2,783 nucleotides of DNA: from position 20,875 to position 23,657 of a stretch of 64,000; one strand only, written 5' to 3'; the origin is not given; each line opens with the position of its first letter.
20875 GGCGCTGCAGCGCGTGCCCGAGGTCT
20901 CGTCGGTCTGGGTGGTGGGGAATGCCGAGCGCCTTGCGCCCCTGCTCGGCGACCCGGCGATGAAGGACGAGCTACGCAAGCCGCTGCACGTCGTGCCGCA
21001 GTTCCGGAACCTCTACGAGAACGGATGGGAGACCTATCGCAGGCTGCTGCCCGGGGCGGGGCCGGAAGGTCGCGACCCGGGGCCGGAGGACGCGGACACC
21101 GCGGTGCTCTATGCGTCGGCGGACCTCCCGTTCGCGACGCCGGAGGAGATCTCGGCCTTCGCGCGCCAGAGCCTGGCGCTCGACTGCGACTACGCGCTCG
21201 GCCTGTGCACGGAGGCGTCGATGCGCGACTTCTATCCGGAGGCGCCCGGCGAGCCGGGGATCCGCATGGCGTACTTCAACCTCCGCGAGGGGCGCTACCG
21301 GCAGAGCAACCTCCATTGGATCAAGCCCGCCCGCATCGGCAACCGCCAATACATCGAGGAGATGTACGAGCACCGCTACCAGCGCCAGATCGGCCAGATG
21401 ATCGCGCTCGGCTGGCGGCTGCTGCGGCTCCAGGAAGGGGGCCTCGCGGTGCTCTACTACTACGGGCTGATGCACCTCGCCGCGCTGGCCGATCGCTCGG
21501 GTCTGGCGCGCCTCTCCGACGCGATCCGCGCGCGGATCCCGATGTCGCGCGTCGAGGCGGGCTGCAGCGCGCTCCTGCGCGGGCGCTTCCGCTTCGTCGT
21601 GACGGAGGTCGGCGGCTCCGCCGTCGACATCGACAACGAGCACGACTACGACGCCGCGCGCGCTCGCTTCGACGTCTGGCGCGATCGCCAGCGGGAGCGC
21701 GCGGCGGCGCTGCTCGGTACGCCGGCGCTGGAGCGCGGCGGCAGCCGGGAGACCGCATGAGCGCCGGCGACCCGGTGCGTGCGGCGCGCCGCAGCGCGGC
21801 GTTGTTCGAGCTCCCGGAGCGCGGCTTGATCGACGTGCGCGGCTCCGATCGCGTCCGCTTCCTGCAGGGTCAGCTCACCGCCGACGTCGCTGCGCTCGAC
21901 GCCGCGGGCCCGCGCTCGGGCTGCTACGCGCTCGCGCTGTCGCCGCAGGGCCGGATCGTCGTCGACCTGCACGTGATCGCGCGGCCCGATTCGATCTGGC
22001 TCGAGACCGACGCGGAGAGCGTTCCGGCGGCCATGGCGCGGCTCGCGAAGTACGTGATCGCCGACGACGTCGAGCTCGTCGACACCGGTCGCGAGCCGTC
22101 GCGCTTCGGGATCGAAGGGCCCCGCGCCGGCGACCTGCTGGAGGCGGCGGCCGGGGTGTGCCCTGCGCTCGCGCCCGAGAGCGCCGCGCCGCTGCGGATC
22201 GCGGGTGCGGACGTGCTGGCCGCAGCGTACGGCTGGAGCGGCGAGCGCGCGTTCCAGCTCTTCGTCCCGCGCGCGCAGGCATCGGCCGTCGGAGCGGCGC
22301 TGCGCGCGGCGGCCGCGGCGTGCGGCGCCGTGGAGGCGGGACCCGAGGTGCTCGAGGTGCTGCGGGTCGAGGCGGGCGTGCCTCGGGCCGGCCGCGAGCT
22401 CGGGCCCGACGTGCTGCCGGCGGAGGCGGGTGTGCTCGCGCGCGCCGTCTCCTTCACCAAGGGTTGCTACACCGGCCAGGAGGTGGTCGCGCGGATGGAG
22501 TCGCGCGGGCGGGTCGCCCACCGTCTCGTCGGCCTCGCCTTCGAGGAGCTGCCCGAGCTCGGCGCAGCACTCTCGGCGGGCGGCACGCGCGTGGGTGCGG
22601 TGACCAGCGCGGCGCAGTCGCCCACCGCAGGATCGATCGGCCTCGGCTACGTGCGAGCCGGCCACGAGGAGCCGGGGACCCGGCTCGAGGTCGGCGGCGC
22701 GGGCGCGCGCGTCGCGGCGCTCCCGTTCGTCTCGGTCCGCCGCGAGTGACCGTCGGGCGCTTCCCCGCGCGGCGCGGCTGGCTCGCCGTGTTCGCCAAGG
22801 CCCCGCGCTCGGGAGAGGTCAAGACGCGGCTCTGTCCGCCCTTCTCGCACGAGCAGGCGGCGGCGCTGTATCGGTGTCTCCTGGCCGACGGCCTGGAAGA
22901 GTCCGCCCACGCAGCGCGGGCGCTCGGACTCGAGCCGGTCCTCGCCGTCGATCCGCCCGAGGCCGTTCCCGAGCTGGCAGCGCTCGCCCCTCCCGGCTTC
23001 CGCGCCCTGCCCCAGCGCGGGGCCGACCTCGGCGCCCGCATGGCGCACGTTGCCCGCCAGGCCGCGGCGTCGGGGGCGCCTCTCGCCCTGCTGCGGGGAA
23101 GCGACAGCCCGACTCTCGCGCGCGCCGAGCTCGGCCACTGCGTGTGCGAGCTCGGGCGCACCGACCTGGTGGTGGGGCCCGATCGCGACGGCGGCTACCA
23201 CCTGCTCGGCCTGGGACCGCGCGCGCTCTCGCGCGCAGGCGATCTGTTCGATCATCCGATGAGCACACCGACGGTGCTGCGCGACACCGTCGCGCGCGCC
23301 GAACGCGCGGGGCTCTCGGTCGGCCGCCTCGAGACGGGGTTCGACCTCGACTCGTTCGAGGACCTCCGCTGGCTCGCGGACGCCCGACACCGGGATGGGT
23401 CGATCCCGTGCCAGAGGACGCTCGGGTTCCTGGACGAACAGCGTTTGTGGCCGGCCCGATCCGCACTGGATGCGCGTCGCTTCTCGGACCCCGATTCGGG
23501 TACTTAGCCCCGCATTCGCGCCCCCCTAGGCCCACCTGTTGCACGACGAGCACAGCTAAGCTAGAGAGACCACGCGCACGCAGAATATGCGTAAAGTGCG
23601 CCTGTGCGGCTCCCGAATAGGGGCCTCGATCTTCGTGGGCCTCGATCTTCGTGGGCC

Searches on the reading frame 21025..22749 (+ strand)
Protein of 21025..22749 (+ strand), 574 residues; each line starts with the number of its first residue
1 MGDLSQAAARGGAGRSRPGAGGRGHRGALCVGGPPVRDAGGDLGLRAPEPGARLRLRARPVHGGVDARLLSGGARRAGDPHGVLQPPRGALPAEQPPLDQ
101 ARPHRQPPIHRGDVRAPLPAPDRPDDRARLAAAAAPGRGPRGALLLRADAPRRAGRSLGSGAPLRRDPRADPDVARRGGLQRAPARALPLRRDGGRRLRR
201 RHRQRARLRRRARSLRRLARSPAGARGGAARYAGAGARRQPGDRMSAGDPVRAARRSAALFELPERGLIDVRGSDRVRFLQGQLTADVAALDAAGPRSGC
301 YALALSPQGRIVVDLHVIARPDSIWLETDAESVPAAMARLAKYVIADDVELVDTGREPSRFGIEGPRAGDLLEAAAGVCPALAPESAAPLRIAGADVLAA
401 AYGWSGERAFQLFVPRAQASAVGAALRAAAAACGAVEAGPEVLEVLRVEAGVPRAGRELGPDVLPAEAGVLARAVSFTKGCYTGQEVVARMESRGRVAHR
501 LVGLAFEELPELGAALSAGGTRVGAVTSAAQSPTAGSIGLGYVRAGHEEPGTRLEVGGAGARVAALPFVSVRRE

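Call 24: search_protein_families(library=pfam, proteins=[window:21025-22749:+])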
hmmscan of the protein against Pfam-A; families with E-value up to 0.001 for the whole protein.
window:21025-22749:+ (574 aa): 2 families
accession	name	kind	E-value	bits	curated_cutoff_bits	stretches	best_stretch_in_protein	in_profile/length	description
PF01571.26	GCV_T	-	2.3e-32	112.7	25.6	1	249-470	31-252/255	Aminomethyltransferase folate-binding domain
PF08669.17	GCV_T_C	-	8.8e-12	45.2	25.9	1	500-565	2-71/80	Glycine cleavage T-protein C-terminal barrel domain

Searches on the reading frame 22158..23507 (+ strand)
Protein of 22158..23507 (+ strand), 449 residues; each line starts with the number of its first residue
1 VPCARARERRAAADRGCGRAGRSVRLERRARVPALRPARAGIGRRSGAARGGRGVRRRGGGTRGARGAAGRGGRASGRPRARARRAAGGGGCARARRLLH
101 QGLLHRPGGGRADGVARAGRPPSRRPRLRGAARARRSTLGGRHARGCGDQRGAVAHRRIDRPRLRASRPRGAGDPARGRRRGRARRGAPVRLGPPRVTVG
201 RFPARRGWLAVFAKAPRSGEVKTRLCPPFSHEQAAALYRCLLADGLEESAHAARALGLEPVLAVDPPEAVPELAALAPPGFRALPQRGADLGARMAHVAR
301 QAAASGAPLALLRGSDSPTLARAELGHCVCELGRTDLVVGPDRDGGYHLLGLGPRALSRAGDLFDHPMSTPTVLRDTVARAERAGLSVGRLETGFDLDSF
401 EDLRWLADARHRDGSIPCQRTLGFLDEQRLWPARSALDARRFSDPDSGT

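Call 24: search_protein_families(library=pfam, proteins=[window:22158-23507:+])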
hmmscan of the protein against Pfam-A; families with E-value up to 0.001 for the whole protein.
window:22158-23507:+ (449 aa): 1 family
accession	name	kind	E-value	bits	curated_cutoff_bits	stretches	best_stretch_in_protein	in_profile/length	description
PF09837.15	DUF2064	-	7.9e-22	77.8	25.8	1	251-364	4-113/120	Uncharacterized protein conserved in bacteria (DUF2064)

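Call 27: search_protein_families(library=ncbifam, proteins=[window:22158-23507:+])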
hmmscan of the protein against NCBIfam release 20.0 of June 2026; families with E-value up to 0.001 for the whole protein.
window:22158-23507:+ (449 aa): 2 families
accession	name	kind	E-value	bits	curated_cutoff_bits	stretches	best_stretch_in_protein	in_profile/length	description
TIGR04282.1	glyco_like_cofC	hypoth_equivalog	3.1e-40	138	134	1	209-403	1-189/189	TIGR04282 family arsenosugar biosynthesis glycosyltransferase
TIGR03552.1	F420_cofC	equivalog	1.5e-07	31.2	105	1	220-408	11-189/196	2-phospho-L-lactate guanylyltransferase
